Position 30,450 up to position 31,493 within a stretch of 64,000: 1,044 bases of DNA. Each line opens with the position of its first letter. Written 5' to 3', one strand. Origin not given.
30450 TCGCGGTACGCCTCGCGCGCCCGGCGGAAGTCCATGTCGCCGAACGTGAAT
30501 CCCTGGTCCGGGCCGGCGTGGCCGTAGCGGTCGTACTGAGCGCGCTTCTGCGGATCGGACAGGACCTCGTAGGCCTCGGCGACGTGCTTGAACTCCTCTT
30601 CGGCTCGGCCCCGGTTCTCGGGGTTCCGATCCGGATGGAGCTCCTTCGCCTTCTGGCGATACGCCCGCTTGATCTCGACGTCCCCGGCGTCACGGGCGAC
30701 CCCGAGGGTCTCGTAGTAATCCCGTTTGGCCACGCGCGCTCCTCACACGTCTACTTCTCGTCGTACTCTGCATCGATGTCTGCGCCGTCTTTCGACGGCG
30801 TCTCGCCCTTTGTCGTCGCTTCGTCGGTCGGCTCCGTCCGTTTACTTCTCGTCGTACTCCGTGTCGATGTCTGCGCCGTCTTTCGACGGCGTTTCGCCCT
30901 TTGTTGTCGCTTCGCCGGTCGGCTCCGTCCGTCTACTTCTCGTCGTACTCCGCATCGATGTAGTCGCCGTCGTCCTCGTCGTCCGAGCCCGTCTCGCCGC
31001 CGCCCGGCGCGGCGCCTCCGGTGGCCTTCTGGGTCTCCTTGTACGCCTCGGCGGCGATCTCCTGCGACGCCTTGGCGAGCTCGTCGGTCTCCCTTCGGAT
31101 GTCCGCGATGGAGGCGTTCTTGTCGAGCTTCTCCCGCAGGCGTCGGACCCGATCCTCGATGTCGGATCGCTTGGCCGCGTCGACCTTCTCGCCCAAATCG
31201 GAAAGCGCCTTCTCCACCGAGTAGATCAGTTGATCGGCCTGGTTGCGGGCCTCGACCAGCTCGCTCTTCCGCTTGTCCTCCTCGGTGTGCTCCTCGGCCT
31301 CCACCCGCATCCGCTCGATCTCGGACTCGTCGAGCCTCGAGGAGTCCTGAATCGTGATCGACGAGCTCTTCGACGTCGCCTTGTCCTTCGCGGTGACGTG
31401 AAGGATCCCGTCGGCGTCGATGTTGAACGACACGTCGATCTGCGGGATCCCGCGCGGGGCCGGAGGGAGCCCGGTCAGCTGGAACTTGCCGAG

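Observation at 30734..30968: The dnaK-dnaJ spacer is built from two 91-bp units that each re-encode the DnaK C-terminal tail plus a stop codon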

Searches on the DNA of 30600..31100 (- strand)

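Call 55: build_rna_model(alignment_id=A2, structure=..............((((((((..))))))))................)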
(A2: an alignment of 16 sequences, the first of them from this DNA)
Model R1 built from alignment A2 (16 sequences, 48 columns); structure: as given.
model positions 48; base pairs 8; branch points 0; effective number of sequences 16; information 0.974 bits per position. Calibrated on 0.2 Mb of random sequence (short: E-values are rough).
structure used (alignment columns):
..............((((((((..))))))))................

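Call 56: search_rna_families(source=window, start=30600, end=31100, threshold=evalue, max_evalue=10)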
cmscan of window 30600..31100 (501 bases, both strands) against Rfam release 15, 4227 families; matches with E-value up to 10: 1.
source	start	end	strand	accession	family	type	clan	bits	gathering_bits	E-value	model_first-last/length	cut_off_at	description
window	31044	31077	+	RF00498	EAV_LTH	Cis-reg; leader;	-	12.6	70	7.8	1-45/45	no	Equine arteritis virus leader TRS hairpin (LTH)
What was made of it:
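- On tpke11 / other Rfam families: At E<=10 the region gives only a chance viral hairpin hit of 12.6 bits (call 56).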

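Call 57: search_with_rna_model(model_id=R1, source=window, max_evalue=1)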
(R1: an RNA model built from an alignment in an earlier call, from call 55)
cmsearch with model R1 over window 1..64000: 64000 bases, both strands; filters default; matches with E-value up to 1: 13.
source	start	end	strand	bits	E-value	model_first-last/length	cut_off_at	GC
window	30767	30814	-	59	1.7e-10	1-48/48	no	0.6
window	30858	30905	-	58.5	2.2e-10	1-48/48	no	0.58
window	24322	24363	+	15.5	0.19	1-48/48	no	0.79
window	44018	44070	-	14.9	0.26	1-48/48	no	0.7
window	44983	45031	+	14.6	0.29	1-48/48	no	0.69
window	62695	62712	+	13.2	0.57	15-32/48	no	0.78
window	60586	60619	+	12.9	0.65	1-48/48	no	0.71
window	36879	36943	+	12.6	0.75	10-48/48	no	0.78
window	50108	50173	+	12.5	0.78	1-48/48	no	0.74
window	32169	32230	+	12.5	0.82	1-48/48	no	0.71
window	24459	24492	-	12.4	0.83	1-48/48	no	0.74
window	36367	36410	-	12.2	0.94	1-48/48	no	0.7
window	43938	43973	+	12.1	0.98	1-48/48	no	0.72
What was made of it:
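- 30842..30932 (-): Unit U2 (91 nt): drifting 5' third, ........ leader, hairpin, tail copy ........, TAA. Covariance-model match at 58.5 bits (call 57).
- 30751..30841 (-): Unit U1 (91 nt): the same layout, tail copy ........, TAG. Covariance-model match at 59 bits (call 57).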

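Call 58: search_with_rna_model(model_id=R1, sources=[L008, L009, L010, L011, L012, L013, L014, L015, L016, L017, L018, L019, L020, L021, L022, L023, L024, L025, L026, L027, L028, L029, L030, L088, L089, L090, L091, L092, L093, L094, L095, L096, L097, L098, L099, L100, L101, L102, L103, L119, L147, L168, L170, L172, L173, L174, L175, L177, L178, L180, L181, L182, L183], max_evalue=1)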
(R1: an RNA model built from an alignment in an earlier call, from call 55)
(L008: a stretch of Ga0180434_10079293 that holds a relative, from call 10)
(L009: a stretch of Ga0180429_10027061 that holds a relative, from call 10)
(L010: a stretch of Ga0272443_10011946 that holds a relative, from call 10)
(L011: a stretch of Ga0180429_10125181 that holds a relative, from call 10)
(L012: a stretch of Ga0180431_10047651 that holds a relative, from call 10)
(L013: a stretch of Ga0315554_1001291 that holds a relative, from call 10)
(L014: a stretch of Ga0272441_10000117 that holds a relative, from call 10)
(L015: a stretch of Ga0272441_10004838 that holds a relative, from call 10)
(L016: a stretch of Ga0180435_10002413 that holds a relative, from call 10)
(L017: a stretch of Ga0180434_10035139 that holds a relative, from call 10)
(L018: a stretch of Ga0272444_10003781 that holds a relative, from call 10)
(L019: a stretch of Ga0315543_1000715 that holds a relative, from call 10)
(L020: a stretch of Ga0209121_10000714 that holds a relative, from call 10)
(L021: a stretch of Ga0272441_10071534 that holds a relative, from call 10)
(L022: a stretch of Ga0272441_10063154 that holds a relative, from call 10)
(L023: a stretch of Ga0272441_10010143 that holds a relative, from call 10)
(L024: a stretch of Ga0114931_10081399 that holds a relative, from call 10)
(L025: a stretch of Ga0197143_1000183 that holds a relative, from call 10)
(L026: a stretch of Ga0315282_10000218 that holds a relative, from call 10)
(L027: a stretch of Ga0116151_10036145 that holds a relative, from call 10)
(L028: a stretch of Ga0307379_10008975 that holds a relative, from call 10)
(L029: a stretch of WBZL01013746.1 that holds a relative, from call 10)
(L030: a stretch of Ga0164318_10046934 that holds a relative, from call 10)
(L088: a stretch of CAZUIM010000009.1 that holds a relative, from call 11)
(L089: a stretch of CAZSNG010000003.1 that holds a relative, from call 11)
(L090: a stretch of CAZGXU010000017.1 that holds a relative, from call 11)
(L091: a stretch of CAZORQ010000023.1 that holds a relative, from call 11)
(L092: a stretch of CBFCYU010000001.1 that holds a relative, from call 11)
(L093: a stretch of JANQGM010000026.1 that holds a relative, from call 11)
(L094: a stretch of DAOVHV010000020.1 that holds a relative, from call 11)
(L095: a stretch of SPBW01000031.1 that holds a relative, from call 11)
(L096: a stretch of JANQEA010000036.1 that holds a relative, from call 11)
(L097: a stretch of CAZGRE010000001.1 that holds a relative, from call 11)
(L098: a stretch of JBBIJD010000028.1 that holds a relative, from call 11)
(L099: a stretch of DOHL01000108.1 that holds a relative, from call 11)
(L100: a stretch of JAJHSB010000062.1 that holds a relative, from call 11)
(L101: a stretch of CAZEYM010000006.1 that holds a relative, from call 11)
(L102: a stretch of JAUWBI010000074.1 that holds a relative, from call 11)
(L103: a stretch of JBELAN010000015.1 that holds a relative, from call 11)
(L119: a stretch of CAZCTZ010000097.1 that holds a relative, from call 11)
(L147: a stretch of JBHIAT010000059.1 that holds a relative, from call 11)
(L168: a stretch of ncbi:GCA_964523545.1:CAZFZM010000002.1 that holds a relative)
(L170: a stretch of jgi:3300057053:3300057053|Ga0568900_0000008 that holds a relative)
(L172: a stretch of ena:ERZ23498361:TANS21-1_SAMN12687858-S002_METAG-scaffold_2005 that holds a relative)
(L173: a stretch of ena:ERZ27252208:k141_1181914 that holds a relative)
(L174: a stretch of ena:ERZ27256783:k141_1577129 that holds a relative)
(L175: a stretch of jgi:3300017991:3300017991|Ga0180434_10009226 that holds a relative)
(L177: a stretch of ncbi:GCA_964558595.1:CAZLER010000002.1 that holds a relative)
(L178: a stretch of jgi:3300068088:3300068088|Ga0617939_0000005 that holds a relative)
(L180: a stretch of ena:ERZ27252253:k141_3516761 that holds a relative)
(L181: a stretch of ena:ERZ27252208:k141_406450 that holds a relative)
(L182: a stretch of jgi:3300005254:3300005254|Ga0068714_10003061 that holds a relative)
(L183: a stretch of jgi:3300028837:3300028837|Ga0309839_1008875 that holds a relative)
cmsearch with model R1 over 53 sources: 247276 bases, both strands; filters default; matches with E-value up to 1: 23.
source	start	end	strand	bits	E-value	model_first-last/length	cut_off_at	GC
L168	3370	3417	+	59.3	5.6e-10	1-48/48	no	0.69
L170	3379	3426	+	58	1e-09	1-48/48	no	0.62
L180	3482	3528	+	55.5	3.6e-09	1-48/48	no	0.68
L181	3378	3424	+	55.5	3.6e-09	1-48/48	no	0.68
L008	535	582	+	54.7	5.1e-09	1-48/48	no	0.69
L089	2944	3003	+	50.4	3.9e-08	1-48/48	no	0.7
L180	3380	3439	+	50.1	4.6e-08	1-48/48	no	0.63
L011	1365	1424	+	47.4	1.7e-07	1-48/48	no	0.67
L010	2941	2988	+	44.7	6.1e-07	1-48/48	no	0.67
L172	3381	3438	+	44.3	7.6e-07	1-48/48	no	0.71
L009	1195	1254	+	44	8.5e-07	1-48/48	no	0.68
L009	1092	1150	+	41.1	3.5e-06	1-48/48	no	0.63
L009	990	1048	+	38.5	1.2e-05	1-48/48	no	0.66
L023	2953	3012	+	37.3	2.1e-05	1-48/48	no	0.62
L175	3370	3415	+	32.6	0.0002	1-48/48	no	0.67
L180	3571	3630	+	31.6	0.00032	1-48/48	no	0.68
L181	3467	3526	+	31.6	0.00032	1-48/48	no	0.68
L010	1755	1800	+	18.6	0.16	1-48/48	no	0.72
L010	2836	2883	+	18.3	0.19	1-48/48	no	0.69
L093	2850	2883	+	17.9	0.23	15-48/48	no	0.65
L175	4465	4494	+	16.4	0.48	1-48/48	no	0.53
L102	1645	1689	+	15.9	0.61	1-48/48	no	0.69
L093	2839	2867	-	15.1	0.87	15-43/48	no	0.72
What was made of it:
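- On MIRU-like intercistronic VNTR: Found only in dnaK-dnaJ spacers, in 311 kb searched (calls 57, 58).
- Closest known: Intercistronic minisatellites / VNTRs such as mycobacterial interspersed repetitive units. Different: These units are found at one locus only (calls 57, 58).
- This held for 17 matches in 12 loci, with nothing else in the 64-kb window or in 247 kb of other loci (calls 57, 58).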

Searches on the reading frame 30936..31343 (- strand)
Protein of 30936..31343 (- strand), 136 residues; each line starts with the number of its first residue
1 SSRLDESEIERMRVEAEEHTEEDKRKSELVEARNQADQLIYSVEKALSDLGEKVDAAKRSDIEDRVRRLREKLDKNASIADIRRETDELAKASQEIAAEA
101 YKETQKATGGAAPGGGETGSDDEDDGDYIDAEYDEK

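Call 10: find_related_loci(query=window:30936-31343:-, collection=metagenome_contigs, flank=2500)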
Query seq(136 aa) (136 aa) in metagenome_contigs; peptide patterns used: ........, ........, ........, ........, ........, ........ (x = any residue, [..] = any of these).
598 stretches matched a pattern (row limit reached: there are more); 316 encode a relative of the query (tblastn E <= 1e-3); the best 80 are kept; 80 distinct loci.
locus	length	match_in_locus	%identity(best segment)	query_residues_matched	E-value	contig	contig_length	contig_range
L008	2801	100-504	85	1-136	2e-70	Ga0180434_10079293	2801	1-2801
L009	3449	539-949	76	1-134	2e-62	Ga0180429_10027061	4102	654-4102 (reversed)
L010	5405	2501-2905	79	1-135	5e-61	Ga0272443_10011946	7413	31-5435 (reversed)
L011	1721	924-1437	80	1-136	1e-59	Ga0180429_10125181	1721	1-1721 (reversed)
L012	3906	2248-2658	83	1-136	6e-58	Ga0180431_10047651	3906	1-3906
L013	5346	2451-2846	78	1-135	3e-57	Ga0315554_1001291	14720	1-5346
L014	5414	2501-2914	70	1-136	5e-53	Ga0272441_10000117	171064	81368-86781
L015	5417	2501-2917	63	1-135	5e-51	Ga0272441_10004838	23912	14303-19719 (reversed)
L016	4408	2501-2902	63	3-134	7e-49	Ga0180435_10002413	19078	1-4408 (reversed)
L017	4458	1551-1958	65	1-135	1e-48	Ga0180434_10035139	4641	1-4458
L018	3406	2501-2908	66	1-135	2e-48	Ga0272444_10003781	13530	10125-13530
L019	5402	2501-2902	63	1-136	2e-48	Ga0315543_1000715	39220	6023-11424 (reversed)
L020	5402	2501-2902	63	1-136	2e-48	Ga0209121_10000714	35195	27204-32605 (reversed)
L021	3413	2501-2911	62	1-135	6e-48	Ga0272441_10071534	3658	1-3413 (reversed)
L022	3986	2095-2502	59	1-136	1e-45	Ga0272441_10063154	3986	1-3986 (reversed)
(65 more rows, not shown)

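Call 11: find_related_loci(query=window:30936-31343:-, collection=genome_contigs, flank=2500)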
Query seq(136 aa) (136 aa) in genome_contigs; peptide patterns used: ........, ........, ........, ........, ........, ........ (x = any residue, [..] = any of these).
600 stretches matched a pattern (row limit reached: there are more); 321 encode a relative of the query (tblastn E <= 1e-3); the best 80 are kept; 80 distinct loci.
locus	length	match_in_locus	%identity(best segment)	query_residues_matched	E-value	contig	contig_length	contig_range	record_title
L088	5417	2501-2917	74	1-136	5e-60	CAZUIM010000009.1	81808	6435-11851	MAG TPA_asm: uncultured Thermotogae bacterium isolate SRP332253_co2_3 genome assembly, contig: NODE_215_length_81808_cov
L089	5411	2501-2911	79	1-136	2e-58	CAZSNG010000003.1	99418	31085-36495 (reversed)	MAG TPA_asm: uncultured Thermotogae bacterium isolate binchicken_co65_492 genome assembly, contig: NODE_614_length_99418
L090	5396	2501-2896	78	1-135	4e-57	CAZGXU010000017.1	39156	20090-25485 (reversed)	MAG TPA_asm: uncultured Thermotogae bacterium isolate SRP214966_co4_460 genome assembly, contig: NODE_648_length_39156_c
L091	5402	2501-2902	71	1-134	4e-55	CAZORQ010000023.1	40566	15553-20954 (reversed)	MAG TPA_asm: uncultured Thermotogae bacterium isolate binchicken_co334_334 genome assembly, contig: NODE_1498_length_405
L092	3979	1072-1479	74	1-136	5e-54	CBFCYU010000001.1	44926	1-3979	MAG TPA_asm: uncultured bacterium isolate SRR26215683_binner13_Refined_57 genome assembly, contig: ERZ25073488.163, whol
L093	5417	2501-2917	62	1-136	2e-49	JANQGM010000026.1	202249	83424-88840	MAG: Candidatus Bipolaricaulota bacterium isolate PL23b_bin.46 k99_1991371, whole genome shotgun sequence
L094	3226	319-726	60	1-136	1e-48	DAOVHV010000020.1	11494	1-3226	MAG TPA_asm: bacterium isolate CSMAG_1350 CSMAG_1350_k141_4354945_length_11494_cov_16.0263, whole genome shotgun sequenc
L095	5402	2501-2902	62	1-136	2e-47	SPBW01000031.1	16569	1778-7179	MAG: Candidatus Atribacteria bacterium isolate das_tool.concoct.142 k141_1195713, whole genome shotgun sequence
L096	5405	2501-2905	68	1-136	2e-47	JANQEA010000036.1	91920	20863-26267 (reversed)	MAG: Candidatus Bipolaricaulota bacterium isolate PL23a_bin.108 k99_4521318, whole genome shotgun sequence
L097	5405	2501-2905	65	1-136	3e-45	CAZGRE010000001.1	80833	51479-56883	MAG TPA_asm: uncultured Thermotogae bacterium isolate SRP338002_co1_73 genome assembly, contig: NODE_286_length_80833_co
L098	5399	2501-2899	56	1-135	3e-34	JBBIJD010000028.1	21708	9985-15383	MAG: Candidatus Fraserbacteria bacterium isolate ESF170215_bin_154 NODE_587_length_21708_cov_13.131113, whole genome sho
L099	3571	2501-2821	58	1-107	4e-34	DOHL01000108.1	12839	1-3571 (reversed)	MAG TPA_asm: Candidatus Acetothermia bacterium isolate UBA7950 contig_878, whole genome shotgun sequence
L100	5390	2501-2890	53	1-135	9e-34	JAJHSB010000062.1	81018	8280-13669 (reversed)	MAG: Candidatus Acetothermia bacterium isolate NSHQ14.2015.Bin1 k141_5940, whole genome shotgun sequence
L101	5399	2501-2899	52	1-132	3e-31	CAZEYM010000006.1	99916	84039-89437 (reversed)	MAG TPA_asm: uncultured Thermotogaceae bacterium isolate SRP141376_co1_223 genome assembly, contig: NODE_519_length_9991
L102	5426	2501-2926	43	1-136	9e-27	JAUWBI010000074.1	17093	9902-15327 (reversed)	MAG: Phycisphaerae bacterium isolate CSMAG_1316 CSMAG_1316_k141_1287074_length_17093_cov_19.0000, whole genome shotgun s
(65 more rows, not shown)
